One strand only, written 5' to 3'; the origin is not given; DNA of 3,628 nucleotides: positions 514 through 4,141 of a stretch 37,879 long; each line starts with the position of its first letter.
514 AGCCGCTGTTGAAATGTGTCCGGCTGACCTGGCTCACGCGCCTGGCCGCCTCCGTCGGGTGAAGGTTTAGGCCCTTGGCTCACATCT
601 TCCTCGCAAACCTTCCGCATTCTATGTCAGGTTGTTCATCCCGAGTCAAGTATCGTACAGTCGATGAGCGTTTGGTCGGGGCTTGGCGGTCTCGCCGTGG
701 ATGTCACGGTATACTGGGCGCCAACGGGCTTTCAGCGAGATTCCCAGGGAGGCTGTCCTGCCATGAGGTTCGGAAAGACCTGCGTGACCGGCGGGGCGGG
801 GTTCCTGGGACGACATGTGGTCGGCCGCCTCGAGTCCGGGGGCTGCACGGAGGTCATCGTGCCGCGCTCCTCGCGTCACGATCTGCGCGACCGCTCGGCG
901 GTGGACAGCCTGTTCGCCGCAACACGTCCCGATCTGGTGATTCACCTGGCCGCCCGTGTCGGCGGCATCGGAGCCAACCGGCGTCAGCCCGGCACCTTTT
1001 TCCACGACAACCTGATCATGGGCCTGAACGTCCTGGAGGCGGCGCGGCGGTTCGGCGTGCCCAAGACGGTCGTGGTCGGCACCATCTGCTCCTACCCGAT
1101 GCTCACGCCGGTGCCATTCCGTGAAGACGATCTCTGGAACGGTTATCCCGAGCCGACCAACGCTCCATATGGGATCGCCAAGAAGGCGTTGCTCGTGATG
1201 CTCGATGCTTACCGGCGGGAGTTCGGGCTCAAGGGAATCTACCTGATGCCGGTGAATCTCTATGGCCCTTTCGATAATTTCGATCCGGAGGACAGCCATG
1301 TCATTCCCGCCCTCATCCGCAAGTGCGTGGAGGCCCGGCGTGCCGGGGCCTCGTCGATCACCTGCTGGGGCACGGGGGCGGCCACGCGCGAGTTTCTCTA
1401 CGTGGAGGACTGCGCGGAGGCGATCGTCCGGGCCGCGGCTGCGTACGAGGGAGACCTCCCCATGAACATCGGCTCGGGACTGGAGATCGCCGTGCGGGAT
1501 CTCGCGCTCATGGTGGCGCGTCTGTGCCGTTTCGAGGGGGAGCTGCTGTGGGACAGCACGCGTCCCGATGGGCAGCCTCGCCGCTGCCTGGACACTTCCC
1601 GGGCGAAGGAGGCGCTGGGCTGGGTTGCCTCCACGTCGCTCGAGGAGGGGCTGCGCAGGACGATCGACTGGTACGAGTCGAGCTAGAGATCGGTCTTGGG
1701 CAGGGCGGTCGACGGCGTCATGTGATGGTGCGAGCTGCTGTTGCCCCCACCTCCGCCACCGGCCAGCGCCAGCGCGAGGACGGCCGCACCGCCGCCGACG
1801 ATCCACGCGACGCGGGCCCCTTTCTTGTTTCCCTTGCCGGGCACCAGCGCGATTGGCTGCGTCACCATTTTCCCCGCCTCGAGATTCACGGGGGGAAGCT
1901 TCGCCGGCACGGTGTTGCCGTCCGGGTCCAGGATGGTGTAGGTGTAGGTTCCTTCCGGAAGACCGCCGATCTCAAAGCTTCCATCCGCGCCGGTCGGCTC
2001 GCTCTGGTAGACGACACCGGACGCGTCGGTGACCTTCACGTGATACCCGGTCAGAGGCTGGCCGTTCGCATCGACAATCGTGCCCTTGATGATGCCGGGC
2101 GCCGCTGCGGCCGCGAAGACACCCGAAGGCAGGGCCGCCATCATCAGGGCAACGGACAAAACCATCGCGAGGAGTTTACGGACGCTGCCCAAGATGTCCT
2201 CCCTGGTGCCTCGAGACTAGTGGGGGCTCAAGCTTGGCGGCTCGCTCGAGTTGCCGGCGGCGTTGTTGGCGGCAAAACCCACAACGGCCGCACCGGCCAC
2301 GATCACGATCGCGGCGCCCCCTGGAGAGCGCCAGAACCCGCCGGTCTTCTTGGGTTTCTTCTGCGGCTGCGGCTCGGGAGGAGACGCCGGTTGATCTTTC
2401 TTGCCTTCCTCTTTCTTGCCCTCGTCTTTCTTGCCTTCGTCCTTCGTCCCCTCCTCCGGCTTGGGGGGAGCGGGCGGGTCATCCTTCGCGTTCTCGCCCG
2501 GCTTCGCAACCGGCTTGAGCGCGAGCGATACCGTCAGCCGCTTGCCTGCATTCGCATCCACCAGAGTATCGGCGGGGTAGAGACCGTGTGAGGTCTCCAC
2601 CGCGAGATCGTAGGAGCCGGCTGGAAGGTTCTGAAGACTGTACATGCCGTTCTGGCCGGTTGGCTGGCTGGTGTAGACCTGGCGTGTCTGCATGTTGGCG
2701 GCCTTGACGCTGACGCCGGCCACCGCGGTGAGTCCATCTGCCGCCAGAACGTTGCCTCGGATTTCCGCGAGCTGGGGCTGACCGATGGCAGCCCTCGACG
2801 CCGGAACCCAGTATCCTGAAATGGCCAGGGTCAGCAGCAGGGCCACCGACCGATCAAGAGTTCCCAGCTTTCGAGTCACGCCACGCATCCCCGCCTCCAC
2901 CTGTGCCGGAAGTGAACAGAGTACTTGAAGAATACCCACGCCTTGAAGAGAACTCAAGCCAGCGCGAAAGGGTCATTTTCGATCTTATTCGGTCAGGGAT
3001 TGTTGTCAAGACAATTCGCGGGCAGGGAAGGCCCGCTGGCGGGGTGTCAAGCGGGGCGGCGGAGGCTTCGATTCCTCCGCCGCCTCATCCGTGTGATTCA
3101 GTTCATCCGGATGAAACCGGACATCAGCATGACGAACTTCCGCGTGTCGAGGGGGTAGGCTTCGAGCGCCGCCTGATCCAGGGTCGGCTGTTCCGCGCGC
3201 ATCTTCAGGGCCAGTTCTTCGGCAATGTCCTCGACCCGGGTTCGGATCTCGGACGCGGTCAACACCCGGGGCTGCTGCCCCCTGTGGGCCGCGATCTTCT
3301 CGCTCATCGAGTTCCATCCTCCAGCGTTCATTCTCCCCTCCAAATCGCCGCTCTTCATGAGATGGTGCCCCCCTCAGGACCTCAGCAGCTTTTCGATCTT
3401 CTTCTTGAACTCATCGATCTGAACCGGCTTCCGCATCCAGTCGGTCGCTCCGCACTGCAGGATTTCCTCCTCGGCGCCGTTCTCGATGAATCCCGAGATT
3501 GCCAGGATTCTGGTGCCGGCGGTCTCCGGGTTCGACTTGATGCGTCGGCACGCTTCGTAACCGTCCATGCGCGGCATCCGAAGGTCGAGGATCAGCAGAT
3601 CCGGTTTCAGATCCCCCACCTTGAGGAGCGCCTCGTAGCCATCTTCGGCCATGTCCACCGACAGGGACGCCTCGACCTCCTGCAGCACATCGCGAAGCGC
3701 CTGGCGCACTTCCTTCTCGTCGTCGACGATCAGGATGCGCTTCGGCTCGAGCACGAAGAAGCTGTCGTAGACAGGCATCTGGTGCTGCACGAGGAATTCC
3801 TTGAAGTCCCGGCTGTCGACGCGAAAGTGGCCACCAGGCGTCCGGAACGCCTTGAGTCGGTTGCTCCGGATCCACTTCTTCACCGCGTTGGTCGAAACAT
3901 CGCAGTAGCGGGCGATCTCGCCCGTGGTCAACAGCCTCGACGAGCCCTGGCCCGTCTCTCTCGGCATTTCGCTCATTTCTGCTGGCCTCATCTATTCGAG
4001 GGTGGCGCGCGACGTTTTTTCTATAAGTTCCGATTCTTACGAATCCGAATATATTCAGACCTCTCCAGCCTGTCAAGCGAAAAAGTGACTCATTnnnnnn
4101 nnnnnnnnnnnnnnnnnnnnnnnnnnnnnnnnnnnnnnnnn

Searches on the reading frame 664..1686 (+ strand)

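Call 13: search_protein_families(library=pfam, proteins=[window:664-1686:+], max_evalue=0.001)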
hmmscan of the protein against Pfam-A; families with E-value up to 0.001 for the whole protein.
window:664-1686:+ (340 aa): 5 families
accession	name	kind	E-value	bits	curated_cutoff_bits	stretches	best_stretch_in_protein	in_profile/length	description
PF01370.27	Epimerase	-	2.3e-58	197.9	20.9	1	40-270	2-240/240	NAD dependent epimerase/dehydratase family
PF16363.11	GDP_Man_Dehyd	-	6.5e-30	105.2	27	1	71-333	58-332/332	GDP-mannose 4,6 dehydratase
PF04321.23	RmlD_sub_bind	-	7.5e-07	28.9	27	1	39-97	3-60/287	RmlD substrate binding domain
PF02719.21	Polysacc_synt_2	-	7.8e-05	22.4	20.2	0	73-140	62-128/293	Polysaccharide biosynthesis protein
PF01073.25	3Beta_HSD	-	0.00025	20.6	22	0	41-56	2-17/280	3-beta hydroxysteroid dehydrogenase/isomerase family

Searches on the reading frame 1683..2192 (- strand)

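Call 13: search_protein_families(library=pfam, proteins=[window:1683-2192:-], max_evalue=0.001)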
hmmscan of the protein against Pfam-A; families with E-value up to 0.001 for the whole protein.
window:1683-2192:- (169 aa): 5 families
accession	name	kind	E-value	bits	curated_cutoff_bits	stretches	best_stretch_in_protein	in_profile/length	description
PF13620.12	CarboxypepD_reg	-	2e-12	47.7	32.3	1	35-116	2-81/82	Carboxypeptidase regulatory-like domain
PF17802.7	SpaA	-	0.00014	22.4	23.1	1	35-84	3-55/91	Prealbumin-like fold domain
PF02369.22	Big_1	-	0.00039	20.9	34.9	0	31-75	17-64/93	Bacterial Ig-like domain (group 1)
PF17210.9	SdrD_B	-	0.00047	20.8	29.7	1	39-95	16-72/112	SdrD B-like domain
PF13715.12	CarbopepD_reg_2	-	0.00055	20.4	32.2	1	35-85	1-48/88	CarboxypepD_reg-like domain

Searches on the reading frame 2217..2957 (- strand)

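Call 8: search_protein_families(library=pfam, proteins=[window:2217-2957:-], max_evalue=0.01)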
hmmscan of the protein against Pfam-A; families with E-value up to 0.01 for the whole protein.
window:2217-2957:- (246 aa): 3 families
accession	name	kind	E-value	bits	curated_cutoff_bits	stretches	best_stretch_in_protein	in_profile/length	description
PF13620.12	CarboxypepD_reg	-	2.4e-09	37.9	32.3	1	66-147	2-81/82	Carboxypeptidase regulatory-like domain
PF17210.9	SdrD_B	-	4e-06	27.4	29.7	1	72-130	17-74/112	SdrD B-like domain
PF13715.12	CarbopepD_reg_2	-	9.5e-05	22.8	32.2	1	66-144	1-73/88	CarboxypepD_reg-like domain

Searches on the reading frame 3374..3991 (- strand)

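Call 13: search_protein_families(library=pfam, proteins=[window:3374-3991:-], max_evalue=0.001)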
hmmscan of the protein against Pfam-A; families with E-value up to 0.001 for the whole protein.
window:3374-3991:- (205 aa): 2 families
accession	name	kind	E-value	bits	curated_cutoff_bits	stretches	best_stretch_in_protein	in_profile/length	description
PF00072.30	Response_reg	-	5.4e-26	91.4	30.2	1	86-199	1-110/111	Response regulator receiver domain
PF12728.13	HTH_17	-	1.6e-10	41.5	27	1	20-67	1-47/51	Helix-turn-helix domain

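Call 49: search_protein_families(library=ncbifam, proteins=[window:3374-3991:-], max_evalue=0.001)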
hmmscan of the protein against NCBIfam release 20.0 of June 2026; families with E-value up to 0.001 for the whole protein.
window:3374-3991:- (205 aa): 96 families (the best 25 are shown)
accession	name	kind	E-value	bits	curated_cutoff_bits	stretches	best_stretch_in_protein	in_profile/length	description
NF008469.0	PRK11361.1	equivalog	5.7e-20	71.4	714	1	84-203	5-120/461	acetoacetate metabolism transcriptional regulator AtoC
NF001965.0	PRK00742.1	subfamily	1.6e-19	70.3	293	1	85-203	5-123/357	chemotaxis-specific protein-glutamate methyltransferase CheB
NF045944.1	ResRegRpaBCyano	equivalog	4.3e-18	65.5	330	1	87-204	1-113/229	response regulator transcription factor RpaB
NF009206.0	PRK12555.1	subfamily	4.4e-18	65.3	342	1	85-201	2-119/340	chemotaxis-specific protein-glutamate methyltransferase CheB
NF007135.0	PRK09581.1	equivalog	2.2e-17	63.1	474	1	85-204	4-121/457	PleD family two-component system response regulator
NF007969.0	PRK10693.1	equivalog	2.6e-17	62.8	329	1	81-199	5-120/337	two-component system response regulator RssB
TIGR02875.1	spore_0_A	equivalog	1e-16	61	200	1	85-203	4-122/262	sporulation transcription factor Spo0A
NF047465.1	hybrid_HK_LvrA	exception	2e-15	55.9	1200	1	82-201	466-582/819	hybrid histidine kinase/response regulator LvrA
TIGR02154.1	PhoB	equivalog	9.3e-15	54.5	296.2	1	84-204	3-121/226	phosphate regulon transcriptional regulator PhoB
NF008318.0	PRK11107.1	equivalog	1.5e-14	53.1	890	1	83-200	667-782/920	two-component sensor histidine kinase BarA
NF041367.1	CheY_Halo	equivalog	4.9e-14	52.7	200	1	86-201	1-112/114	chemotaxis protein CheY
NF045717.1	DVU0259_DivK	exception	4.9e-14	52.5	160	1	84-202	3-115/117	DVU0259 family response regulator domain-containing protein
NF045505.1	RR_RssB_Pseudo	equivalog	1e-13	51.1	700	1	85-191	7-109/394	two-component system response regulator RssB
NF053854.1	RespRegPhoBBctds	equivalog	1.4e-13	50.7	270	1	86-204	1-116/225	two-component system response regulator PhoB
NF045991.1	RespRegCtrARhodob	equivalog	2.3e-13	50.4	350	1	85-204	2-117/224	response regulator transcription factor CtrA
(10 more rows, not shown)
